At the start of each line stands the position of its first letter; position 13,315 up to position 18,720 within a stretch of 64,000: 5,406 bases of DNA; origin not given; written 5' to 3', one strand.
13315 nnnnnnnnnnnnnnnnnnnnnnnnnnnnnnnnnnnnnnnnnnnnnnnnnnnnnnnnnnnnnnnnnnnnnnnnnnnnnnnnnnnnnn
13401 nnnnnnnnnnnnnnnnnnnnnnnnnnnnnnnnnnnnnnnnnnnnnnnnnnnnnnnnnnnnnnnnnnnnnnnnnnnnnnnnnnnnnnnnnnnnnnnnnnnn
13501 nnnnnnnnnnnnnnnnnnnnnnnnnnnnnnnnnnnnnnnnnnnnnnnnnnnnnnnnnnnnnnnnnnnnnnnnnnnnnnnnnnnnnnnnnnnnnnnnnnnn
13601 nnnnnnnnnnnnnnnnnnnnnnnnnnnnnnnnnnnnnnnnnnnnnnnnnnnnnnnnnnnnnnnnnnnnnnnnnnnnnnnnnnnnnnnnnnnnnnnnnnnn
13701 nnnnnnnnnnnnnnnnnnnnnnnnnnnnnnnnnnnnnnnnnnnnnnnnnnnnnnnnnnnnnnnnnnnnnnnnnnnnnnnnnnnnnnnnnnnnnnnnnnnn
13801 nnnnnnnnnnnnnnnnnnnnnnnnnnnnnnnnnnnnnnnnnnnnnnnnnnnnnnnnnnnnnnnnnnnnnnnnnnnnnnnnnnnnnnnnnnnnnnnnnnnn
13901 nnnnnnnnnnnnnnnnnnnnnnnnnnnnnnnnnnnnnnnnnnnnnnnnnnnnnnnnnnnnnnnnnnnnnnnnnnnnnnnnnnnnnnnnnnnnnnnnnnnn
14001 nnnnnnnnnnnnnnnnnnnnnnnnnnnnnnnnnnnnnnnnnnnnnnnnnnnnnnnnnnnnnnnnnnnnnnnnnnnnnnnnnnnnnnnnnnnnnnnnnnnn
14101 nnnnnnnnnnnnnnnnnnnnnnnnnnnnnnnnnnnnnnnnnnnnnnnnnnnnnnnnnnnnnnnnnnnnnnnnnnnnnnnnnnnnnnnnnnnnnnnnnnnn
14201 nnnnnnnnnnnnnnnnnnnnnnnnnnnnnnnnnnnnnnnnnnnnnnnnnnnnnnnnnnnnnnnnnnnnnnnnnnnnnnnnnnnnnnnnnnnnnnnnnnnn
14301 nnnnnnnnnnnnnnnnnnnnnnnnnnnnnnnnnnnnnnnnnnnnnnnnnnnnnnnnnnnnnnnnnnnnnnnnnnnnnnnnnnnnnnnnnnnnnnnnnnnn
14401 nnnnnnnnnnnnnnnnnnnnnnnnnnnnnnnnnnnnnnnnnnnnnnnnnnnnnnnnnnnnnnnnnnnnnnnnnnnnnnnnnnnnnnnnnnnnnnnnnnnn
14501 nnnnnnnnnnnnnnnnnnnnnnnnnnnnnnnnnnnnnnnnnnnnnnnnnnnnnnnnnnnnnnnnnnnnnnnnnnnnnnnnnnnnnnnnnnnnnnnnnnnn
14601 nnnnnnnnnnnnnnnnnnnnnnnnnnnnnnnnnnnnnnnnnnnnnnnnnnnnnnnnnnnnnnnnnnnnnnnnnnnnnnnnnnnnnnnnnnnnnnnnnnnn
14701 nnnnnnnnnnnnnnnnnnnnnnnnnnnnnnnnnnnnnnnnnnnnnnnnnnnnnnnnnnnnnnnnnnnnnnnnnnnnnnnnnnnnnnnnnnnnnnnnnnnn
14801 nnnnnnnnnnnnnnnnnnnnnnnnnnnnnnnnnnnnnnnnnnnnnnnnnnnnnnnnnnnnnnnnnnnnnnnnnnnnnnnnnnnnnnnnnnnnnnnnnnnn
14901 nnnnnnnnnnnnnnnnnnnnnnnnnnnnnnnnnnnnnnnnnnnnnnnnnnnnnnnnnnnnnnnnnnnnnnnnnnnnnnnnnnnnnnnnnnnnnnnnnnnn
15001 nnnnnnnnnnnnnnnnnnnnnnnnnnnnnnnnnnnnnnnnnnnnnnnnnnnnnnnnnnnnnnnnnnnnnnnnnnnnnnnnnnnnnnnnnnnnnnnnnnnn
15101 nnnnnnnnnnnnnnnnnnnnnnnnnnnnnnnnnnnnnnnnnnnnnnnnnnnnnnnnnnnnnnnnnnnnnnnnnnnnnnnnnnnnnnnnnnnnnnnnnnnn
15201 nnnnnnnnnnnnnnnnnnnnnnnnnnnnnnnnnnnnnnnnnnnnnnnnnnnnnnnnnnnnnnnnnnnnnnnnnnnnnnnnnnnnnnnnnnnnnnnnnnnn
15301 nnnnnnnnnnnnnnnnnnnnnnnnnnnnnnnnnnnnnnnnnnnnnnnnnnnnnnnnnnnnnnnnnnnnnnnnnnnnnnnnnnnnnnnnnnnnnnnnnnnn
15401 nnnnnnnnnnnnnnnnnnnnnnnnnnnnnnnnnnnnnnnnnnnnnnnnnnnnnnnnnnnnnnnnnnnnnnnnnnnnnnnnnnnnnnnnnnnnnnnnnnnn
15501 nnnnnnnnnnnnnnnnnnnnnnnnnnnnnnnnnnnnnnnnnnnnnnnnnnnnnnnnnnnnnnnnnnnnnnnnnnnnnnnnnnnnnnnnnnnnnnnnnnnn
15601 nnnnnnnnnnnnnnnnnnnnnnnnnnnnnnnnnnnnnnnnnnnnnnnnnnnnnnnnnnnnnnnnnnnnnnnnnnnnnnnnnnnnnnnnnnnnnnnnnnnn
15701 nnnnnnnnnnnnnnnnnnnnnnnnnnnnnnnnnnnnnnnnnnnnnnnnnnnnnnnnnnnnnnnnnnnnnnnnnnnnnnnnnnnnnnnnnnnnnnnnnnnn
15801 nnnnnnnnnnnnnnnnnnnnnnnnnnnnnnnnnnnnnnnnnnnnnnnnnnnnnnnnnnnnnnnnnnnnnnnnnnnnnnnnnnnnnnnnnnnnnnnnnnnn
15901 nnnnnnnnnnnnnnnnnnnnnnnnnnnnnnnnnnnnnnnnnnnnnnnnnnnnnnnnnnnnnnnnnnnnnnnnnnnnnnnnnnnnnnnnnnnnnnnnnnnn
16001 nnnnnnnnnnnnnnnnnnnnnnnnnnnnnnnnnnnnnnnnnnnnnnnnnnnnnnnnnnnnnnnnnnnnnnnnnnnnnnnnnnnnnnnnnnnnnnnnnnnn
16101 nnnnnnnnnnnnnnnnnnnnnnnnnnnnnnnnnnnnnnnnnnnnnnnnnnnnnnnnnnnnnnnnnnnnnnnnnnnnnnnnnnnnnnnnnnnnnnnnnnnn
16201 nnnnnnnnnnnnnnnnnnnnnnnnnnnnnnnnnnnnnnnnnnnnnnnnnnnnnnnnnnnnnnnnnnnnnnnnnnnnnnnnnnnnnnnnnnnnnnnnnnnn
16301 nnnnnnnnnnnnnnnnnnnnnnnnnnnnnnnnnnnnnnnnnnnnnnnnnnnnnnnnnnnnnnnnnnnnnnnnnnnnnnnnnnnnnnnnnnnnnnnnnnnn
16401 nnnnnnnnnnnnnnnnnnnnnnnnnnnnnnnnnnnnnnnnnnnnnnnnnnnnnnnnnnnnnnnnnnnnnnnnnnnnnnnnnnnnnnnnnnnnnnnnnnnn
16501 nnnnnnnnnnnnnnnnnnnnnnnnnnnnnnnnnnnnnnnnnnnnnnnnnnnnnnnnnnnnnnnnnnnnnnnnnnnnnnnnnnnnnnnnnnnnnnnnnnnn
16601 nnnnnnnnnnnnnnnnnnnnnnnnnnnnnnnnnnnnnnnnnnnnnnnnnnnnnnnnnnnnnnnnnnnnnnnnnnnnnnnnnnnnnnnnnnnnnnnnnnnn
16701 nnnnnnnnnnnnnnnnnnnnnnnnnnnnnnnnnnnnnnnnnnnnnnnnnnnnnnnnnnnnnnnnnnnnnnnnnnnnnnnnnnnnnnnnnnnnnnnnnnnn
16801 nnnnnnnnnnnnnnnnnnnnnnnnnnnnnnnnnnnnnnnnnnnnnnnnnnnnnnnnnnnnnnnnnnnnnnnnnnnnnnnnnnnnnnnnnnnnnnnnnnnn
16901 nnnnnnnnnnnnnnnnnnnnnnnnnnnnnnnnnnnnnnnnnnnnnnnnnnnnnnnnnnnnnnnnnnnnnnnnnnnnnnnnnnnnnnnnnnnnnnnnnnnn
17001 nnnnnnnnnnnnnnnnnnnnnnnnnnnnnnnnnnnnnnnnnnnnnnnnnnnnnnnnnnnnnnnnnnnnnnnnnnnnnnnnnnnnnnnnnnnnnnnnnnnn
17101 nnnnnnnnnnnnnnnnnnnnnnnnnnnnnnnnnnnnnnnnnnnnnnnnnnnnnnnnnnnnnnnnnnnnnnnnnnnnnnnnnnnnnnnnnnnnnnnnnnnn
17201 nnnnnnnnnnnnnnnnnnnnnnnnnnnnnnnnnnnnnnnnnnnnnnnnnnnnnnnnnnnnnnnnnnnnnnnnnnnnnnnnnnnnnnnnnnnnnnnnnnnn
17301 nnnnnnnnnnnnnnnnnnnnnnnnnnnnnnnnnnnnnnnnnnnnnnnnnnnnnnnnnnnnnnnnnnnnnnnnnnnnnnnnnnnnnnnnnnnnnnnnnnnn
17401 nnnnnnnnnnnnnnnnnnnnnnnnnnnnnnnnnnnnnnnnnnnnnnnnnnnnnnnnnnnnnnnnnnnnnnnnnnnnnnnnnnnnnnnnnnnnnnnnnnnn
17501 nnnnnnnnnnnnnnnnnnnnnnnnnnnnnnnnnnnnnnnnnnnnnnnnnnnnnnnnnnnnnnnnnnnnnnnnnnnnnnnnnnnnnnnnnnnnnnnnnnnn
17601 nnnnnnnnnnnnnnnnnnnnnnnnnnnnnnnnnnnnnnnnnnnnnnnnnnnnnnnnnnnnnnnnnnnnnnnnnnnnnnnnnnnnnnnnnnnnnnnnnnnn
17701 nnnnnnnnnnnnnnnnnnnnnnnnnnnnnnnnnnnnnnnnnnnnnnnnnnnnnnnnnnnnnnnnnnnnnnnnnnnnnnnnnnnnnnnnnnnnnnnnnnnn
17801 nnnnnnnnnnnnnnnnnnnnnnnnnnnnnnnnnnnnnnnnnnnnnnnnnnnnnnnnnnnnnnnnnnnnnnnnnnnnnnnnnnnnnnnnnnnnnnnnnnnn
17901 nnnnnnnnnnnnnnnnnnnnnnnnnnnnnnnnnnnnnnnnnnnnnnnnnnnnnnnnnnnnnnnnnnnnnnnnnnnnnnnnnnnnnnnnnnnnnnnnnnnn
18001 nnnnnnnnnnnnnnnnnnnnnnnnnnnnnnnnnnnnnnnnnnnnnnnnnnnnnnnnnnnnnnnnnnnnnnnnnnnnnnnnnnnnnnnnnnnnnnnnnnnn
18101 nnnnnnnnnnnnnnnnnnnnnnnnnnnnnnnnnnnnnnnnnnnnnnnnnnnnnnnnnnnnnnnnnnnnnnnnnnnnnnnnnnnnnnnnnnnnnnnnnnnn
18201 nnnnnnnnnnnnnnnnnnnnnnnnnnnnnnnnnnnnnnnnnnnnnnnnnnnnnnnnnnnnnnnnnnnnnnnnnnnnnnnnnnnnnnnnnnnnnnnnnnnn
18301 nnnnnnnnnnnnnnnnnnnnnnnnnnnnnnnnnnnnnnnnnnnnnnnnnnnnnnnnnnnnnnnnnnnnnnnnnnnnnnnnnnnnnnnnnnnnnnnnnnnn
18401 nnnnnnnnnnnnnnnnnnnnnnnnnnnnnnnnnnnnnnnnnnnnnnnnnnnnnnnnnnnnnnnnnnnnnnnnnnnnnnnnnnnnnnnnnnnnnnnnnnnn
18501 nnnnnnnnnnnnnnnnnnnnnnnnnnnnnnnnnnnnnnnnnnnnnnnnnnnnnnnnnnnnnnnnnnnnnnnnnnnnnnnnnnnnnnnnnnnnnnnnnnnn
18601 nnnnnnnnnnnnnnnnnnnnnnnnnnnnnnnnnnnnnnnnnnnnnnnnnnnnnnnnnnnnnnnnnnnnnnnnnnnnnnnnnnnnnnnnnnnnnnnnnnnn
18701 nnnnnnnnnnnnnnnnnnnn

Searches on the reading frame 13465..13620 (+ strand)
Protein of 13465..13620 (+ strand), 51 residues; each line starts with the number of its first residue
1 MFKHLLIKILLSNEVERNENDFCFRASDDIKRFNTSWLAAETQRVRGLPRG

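Call 86: find_encoding_contigs(protein=window:13465-13620:+, flank=1000, max_places=6)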
Protein window:13465-13620:+ (51 aa): no gene with exactly this product is on record in the collection.

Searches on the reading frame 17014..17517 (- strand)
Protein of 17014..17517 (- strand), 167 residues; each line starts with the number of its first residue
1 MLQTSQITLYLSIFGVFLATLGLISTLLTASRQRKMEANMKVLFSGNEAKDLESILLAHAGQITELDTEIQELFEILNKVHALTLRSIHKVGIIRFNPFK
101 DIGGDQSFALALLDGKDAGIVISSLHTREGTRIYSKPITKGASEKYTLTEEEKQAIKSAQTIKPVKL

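Call 64: search_protein_families(library=pfam, proteins=[window:17014-17517:-], max_evalue=0.001)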
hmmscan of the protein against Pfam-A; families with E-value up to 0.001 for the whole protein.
window:17014-17517:- (167 aa): 1 family
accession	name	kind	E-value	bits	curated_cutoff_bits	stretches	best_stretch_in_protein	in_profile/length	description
PF14584.11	DUF4446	-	7.1e-39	133.7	27.4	1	11-159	2-149/150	Protein of unknown function (DUF4446)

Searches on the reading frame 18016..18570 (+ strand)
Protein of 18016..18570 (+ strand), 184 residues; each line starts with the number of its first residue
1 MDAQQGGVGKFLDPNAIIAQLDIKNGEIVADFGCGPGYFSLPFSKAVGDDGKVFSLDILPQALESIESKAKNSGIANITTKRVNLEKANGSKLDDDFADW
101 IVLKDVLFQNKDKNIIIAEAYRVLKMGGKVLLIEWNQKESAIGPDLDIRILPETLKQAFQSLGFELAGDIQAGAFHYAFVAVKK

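Call 64: search_protein_families(library=pfam, proteins=[window:18016-18570:+], max_evalue=0.001)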
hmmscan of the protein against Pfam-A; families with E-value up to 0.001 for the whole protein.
window:18016-18570:+ (184 aa): 13 families
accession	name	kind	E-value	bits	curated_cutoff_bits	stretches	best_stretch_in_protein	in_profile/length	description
PF13847.12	Methyltransf_31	-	1.6e-16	60.7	27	1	24-136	2-113/145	Methyltransferase domain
PF01209.24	Ubie_methyltran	-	9.3e-14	51.8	20.1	1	23-139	45-158/233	ubiE/COQ5 methyltransferase family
PF13649.12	Methyltransf_25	-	7.9e-13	49.4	27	1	29-128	1-97/97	Methyltransferase domain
PF08241.18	Methyltransf_11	-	3.6e-12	47.2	21.2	1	31-131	2-94/95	Methyltransferase domain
PF05175.20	MTS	-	3.1e-07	30.6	23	1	18-135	24-141/170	Methyltransferase small domain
PF13489.12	Methyltransf_23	-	1e-06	29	27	1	23-138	20-122/164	Methyltransferase domain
PF08242.18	Methyltransf_12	-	1.1e-06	29.8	30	1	31-129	2-97/98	Methyltransferase domain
PF01728.25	FtsJ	-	1.2e-05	25.7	24.1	1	18-84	13-81/181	FtsJ-like methyltransferase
PF01135.25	PCMT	-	4.2e-05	23.9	20.3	1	19-81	67-129/210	Protein-L-isoaspartate(D-aspartate) O-methyltransferase (PCMT)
PF05148.21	Methyltransf_8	-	5.9e-05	23.5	27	0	17-167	63-181/219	Hypothetical methyltransferase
PF02475.24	TRM5-TYW2_MTfase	-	0.00018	21.9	28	1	23-128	34-131/164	TRM5/TYW2 methyltransferase domain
PF08704.16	GCD14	-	0.00018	21.7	26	1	15-81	30-96/247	tRNA methyltransferase complex GCD14 subunit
PF13679.12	Methyltransf_32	-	0.00068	20.1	27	1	23-97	23-101/143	Methyltransferase domain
